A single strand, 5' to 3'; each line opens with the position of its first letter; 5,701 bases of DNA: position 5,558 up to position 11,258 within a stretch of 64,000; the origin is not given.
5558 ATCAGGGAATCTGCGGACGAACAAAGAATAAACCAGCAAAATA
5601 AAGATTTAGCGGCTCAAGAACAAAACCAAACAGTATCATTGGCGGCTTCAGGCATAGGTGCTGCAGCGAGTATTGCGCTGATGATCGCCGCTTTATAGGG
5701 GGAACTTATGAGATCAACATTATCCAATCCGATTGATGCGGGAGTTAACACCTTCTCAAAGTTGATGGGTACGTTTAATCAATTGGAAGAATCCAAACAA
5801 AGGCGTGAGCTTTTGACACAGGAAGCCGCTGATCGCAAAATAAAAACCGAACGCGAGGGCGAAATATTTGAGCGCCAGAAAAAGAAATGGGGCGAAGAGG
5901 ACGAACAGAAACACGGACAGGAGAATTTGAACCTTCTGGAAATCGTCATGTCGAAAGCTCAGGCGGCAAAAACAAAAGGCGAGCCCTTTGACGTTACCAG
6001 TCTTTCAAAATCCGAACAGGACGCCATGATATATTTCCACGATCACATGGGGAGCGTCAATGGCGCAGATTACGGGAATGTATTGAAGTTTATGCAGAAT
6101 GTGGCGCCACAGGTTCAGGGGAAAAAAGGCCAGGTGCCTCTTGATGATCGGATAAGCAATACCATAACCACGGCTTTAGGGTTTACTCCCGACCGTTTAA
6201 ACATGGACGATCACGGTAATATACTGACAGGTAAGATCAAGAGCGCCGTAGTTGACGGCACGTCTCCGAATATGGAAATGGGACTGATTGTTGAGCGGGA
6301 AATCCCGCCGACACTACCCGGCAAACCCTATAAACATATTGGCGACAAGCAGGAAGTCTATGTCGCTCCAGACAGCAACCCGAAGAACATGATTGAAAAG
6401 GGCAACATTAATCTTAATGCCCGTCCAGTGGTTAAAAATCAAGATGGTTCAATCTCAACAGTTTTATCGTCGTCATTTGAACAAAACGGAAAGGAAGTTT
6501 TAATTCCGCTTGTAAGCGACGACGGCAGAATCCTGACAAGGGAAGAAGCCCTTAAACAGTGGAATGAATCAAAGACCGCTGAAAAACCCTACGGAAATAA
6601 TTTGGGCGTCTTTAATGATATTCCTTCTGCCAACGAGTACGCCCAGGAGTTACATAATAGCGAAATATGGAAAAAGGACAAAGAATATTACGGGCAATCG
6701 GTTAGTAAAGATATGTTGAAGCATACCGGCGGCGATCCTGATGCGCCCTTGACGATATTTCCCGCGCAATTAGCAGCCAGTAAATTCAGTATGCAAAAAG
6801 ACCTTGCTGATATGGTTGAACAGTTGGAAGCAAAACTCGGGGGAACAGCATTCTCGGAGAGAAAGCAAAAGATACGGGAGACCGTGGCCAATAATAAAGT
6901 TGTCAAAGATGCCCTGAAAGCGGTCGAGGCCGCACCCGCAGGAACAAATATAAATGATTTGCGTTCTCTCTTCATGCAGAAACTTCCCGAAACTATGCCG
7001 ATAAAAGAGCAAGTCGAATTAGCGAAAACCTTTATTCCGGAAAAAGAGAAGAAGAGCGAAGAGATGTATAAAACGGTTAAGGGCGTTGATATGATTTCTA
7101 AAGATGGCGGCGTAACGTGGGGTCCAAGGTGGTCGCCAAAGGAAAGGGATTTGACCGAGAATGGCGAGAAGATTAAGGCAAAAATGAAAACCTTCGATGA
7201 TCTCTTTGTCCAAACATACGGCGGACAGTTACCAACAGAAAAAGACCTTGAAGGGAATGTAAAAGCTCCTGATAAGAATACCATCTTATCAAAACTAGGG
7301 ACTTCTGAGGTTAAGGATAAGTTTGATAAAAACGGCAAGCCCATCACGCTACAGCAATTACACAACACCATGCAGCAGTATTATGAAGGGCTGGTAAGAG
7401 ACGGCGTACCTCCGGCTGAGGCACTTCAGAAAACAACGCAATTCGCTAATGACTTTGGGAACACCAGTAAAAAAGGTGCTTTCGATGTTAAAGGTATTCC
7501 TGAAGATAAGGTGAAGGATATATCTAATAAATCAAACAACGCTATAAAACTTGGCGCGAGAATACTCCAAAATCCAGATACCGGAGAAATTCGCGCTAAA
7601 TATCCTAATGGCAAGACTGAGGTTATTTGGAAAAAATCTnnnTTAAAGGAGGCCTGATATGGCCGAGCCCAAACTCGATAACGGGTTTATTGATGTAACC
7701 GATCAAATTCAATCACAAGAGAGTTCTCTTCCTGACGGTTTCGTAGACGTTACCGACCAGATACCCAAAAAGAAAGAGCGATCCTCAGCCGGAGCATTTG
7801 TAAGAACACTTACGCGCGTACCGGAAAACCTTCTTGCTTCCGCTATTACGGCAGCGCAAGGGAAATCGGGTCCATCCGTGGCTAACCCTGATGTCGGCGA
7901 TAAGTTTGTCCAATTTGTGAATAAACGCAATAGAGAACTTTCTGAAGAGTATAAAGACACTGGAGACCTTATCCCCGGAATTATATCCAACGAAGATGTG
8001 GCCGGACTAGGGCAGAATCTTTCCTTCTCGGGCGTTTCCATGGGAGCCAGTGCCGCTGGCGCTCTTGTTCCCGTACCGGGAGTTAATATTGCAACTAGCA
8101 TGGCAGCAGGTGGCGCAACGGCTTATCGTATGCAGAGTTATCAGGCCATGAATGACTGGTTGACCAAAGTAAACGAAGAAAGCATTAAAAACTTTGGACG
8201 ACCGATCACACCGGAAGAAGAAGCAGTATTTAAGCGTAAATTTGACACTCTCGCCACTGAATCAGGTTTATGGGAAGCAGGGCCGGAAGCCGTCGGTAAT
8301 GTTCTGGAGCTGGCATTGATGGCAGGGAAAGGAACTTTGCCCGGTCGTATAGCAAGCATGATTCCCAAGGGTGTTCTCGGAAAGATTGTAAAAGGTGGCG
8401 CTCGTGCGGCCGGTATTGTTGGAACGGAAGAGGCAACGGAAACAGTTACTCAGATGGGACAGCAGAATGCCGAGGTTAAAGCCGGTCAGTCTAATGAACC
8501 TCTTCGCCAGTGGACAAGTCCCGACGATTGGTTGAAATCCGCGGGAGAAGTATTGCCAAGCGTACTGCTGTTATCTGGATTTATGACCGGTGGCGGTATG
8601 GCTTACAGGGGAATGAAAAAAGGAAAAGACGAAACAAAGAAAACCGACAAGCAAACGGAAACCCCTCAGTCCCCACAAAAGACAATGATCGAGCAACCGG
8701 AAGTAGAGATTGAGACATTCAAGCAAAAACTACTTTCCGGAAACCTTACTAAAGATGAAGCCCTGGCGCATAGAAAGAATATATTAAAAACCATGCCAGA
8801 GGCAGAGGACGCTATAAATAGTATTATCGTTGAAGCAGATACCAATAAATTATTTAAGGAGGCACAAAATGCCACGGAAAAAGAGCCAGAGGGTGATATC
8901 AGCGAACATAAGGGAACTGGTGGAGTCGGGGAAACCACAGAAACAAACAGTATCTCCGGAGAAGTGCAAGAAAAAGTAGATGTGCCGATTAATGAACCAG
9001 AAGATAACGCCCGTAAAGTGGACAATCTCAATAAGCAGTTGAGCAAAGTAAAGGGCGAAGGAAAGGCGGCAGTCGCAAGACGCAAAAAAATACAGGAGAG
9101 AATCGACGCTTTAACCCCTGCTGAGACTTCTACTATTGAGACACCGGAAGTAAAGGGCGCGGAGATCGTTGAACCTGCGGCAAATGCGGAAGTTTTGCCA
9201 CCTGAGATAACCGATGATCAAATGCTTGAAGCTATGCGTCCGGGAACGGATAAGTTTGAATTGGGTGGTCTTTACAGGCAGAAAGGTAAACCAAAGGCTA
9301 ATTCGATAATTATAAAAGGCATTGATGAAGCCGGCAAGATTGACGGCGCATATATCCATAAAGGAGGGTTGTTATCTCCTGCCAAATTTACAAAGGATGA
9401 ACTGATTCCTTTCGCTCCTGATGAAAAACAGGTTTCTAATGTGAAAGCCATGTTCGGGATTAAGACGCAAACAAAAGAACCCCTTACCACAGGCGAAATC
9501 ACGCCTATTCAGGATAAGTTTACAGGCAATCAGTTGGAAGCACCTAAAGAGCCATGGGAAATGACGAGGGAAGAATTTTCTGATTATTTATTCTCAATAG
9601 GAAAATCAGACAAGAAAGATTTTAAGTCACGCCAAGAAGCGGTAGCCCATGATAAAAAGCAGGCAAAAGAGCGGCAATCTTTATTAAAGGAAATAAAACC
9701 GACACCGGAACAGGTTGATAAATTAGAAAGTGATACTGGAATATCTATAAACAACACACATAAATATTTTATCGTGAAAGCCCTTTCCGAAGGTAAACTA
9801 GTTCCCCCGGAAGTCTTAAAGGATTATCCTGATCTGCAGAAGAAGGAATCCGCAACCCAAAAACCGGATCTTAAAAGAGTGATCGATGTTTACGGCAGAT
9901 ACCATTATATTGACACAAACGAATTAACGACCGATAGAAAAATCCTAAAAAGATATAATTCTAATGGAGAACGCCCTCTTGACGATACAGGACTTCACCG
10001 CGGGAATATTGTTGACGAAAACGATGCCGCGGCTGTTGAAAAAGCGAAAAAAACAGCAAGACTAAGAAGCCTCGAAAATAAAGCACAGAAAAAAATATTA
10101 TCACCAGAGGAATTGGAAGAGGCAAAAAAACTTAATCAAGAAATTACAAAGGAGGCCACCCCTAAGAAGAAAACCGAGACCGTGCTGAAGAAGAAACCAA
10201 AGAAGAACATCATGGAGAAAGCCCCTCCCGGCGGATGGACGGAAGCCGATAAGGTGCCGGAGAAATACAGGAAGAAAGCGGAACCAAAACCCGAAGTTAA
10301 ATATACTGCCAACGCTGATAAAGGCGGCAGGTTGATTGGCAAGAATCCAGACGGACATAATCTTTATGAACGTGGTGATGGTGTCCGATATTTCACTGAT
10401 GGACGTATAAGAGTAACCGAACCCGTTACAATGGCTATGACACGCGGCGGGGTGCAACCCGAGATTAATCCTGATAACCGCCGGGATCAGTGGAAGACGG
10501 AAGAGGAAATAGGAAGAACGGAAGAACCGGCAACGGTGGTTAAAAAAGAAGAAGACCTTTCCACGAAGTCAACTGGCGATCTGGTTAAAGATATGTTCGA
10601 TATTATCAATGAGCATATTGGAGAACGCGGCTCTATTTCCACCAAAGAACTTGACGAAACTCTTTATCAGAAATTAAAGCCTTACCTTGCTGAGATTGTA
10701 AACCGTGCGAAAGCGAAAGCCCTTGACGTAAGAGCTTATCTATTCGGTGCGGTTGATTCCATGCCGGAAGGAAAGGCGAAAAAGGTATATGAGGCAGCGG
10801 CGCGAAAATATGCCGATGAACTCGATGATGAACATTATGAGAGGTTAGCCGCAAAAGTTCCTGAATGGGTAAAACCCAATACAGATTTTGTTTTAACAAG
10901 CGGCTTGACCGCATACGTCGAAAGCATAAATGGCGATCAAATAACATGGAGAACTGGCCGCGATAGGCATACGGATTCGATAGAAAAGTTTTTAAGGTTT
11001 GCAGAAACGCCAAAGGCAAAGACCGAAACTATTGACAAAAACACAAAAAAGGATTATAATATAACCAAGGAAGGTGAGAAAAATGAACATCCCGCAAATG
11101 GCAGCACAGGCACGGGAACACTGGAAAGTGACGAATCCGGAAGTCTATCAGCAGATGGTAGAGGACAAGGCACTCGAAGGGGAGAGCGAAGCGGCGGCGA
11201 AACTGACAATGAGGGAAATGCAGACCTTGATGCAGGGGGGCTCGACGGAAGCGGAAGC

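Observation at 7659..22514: A 4951-aa polyvalent methyltransferase-helicase protein sits at the ejection-protein position of a podovirus-like prophage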

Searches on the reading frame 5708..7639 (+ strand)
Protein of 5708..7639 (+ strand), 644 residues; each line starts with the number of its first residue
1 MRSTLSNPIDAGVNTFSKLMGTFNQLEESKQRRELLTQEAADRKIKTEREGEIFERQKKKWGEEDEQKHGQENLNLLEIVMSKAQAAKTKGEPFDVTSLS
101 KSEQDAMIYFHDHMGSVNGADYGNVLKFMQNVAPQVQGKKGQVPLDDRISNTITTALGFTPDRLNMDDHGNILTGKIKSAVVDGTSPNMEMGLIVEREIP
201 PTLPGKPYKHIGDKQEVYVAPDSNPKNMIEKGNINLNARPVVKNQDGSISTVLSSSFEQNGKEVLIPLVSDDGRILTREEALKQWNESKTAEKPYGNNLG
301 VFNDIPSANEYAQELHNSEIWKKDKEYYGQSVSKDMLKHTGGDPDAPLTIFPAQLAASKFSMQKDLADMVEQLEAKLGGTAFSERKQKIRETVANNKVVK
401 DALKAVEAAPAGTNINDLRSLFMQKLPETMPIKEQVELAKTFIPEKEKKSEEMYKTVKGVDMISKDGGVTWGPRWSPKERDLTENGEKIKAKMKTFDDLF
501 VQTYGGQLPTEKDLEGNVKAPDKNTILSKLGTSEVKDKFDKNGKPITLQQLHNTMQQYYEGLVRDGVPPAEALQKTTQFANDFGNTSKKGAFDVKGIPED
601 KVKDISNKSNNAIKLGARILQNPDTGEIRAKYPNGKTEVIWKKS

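Call 9: search_protein_families(library=phrogs, proteins=[window:5708-7639:+], max_evalue=0.001)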
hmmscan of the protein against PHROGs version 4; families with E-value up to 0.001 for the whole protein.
window:5708-7639:+ (644 aa): 0 families

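Call 96: search_protein_families(library=padloc, proteins=[window:5708-7639:+], max_evalue=0.001)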
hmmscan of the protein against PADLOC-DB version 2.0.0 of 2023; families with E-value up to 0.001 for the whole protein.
window:5708-7639:+ (644 aa): 0 families

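Call 106: search_protein_families(library=pfam, proteins=[window:5708-7639:+], max_evalue=0.1)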
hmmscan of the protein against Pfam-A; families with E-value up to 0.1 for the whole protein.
window:5708-7639:+ (644 aa): 1 family
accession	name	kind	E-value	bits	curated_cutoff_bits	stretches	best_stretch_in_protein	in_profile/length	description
PF08766.16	DEK_C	-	0.03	14.7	24.8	1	369-393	27-50/54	DEK C terminal domain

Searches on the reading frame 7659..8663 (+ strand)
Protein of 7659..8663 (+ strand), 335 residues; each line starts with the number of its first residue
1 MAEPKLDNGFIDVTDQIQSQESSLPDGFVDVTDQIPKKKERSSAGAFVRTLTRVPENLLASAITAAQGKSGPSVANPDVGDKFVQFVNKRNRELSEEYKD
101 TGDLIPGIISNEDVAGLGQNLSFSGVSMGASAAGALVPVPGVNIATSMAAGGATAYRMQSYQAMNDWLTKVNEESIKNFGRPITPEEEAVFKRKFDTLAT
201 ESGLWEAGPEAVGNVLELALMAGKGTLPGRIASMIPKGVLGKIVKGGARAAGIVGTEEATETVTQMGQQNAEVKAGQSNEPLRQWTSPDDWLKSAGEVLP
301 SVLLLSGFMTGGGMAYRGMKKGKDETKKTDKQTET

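Call 114: search_dna_similar(query=window:7659-8663:+, collection=phages, mode=protein, max_rows=20, max_evalue=0.001)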
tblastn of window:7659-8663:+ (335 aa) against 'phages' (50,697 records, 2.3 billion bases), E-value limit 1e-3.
Records with a match: 3; places in all: 3; records where one place covers at least 80% of the query: 0.
Best place of each record, by identity: <60% 3.
By first word of the organism name: Klebsiella 3.
By host as written in the record: Klebsiella pneumoniae NI9 3.
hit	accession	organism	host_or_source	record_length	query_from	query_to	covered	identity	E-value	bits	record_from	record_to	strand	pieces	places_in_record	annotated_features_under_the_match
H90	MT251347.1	Klebsiella phage LASTA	Klebsiella pneumoniae NI9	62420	140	282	43%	30.1%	9e-5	50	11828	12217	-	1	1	PLxRFG domain-containing protein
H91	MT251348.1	Klebsiella phage SJM3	Klebsiella pneumoniae NI9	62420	140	282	43%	30.1%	9e-5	50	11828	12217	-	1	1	PLxRFG domain-containing protein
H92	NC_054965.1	Klebsiella phage LASTA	Klebsiella pneumoniae NI9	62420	140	282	43%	30.1%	9e-5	50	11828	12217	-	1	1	DarB-like antirestriction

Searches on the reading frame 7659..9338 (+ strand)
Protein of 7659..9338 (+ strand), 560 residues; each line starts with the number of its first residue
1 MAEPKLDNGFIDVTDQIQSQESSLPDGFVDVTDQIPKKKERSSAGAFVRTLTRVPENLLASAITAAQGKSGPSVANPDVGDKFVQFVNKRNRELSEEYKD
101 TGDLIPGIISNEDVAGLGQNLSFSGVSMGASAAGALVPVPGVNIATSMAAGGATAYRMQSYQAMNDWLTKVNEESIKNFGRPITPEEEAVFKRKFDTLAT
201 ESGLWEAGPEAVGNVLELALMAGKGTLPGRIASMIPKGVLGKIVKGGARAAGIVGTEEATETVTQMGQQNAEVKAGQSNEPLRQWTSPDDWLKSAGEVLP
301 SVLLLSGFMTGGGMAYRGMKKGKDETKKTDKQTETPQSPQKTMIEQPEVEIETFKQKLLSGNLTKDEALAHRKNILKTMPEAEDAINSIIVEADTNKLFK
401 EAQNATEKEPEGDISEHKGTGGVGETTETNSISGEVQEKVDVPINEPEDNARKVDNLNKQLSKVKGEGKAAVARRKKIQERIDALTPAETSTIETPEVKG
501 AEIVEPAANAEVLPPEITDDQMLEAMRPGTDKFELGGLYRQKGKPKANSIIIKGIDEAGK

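Call 22: search_protein_families(library=pfam, proteins=[window:7659-9338:+], max_evalue=5)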
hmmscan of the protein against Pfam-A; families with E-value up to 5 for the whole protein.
window:7659-9338:+ (560 aa): 1 family
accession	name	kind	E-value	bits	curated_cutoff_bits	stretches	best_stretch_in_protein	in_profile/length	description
PF16535.10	T3SSipB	-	0.34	11.7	31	0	436-491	44-99/155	Type III cell invasion protein SipB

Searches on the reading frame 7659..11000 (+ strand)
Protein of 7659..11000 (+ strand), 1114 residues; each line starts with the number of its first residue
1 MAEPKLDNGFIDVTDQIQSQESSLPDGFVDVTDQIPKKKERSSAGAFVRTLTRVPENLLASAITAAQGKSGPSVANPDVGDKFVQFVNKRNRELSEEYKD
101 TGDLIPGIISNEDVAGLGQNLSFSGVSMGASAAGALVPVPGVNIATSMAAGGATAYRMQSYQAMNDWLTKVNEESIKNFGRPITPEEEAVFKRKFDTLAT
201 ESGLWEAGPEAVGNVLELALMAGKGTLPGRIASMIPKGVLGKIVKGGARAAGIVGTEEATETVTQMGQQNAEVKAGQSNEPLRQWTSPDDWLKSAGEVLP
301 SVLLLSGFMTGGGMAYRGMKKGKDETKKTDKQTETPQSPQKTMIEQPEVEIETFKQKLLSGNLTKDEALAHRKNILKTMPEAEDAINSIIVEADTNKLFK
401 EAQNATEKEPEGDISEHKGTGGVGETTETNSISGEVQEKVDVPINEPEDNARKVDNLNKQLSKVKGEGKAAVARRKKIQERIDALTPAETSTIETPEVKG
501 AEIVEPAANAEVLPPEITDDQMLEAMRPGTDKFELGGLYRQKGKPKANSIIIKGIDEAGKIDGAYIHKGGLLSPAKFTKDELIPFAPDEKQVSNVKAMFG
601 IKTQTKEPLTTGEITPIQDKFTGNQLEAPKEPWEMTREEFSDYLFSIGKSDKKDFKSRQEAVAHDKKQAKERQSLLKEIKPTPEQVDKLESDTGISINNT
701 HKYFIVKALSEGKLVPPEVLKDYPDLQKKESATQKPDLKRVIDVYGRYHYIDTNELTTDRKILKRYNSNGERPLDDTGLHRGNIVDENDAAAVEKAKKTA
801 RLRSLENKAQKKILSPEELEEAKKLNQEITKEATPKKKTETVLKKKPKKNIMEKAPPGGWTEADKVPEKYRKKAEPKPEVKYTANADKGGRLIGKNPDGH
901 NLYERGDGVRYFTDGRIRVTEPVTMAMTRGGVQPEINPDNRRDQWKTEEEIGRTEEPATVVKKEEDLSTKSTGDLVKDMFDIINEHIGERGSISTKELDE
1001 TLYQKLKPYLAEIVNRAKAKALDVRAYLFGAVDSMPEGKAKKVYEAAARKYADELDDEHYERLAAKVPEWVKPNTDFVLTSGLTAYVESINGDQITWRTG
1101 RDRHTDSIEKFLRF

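Call 43: search_solved_structures(query=window:7659-11000:+, max_evalue=1)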
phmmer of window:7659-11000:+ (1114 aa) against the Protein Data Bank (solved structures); distinct sequences matched with E-value up to 1: 0.

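Call 70: find_homologous_proteins(query=window:7659-10958:+, max_evalue=0.001)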
Query window:7659-10958:+ (1100 aa): 4 proteins with E <= 0.001 among 8000 candidates.
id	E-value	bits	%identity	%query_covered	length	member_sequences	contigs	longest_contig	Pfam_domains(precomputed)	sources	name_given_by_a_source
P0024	2.3e-90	322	57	25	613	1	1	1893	-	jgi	jgi:hypothetical protein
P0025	2.3e-88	316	47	35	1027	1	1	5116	-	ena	-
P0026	4.4e-88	315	46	3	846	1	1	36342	PF18823.7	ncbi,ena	-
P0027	4.0e-12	63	30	19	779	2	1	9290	-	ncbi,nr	ncbi:MAG TPA: hypothetical protein PL166_13995, partial [Candidatus Contendobacter sp.]|nr:hypotheti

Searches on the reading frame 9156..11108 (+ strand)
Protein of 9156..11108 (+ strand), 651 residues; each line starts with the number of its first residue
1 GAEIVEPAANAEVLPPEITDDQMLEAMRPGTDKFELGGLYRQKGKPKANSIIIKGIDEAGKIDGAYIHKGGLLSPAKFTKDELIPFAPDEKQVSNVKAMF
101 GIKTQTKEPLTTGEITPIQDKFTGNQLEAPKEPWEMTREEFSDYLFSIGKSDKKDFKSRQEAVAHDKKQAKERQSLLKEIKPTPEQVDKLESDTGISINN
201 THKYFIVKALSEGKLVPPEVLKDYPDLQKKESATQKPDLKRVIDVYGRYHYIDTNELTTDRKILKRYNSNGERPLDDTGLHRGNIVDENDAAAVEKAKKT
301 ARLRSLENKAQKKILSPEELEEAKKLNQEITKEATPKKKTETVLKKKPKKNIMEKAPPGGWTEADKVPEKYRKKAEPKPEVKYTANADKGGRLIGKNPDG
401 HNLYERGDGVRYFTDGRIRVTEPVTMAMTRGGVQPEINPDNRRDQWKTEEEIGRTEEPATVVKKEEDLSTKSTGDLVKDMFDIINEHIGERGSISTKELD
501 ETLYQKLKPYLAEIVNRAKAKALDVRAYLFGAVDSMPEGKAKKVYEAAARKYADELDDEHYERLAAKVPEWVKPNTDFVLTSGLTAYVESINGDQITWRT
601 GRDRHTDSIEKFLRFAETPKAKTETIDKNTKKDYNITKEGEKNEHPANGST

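Call 22: search_protein_families(library=pfam, proteins=[window:9156-11108:+], max_evalue=5)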
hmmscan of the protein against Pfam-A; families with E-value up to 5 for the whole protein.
window:9156-11108:+ (651 aa): 2 families
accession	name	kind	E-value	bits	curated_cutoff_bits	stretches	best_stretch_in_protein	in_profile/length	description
PF11229.14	Focadhesin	-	0.24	10.1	23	1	129-164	529-564/589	Focadhesin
PF18008.6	Bac_RepA_C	-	0.25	12.3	25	1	486-535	39-88/95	Replication initiator protein A C-terminal domain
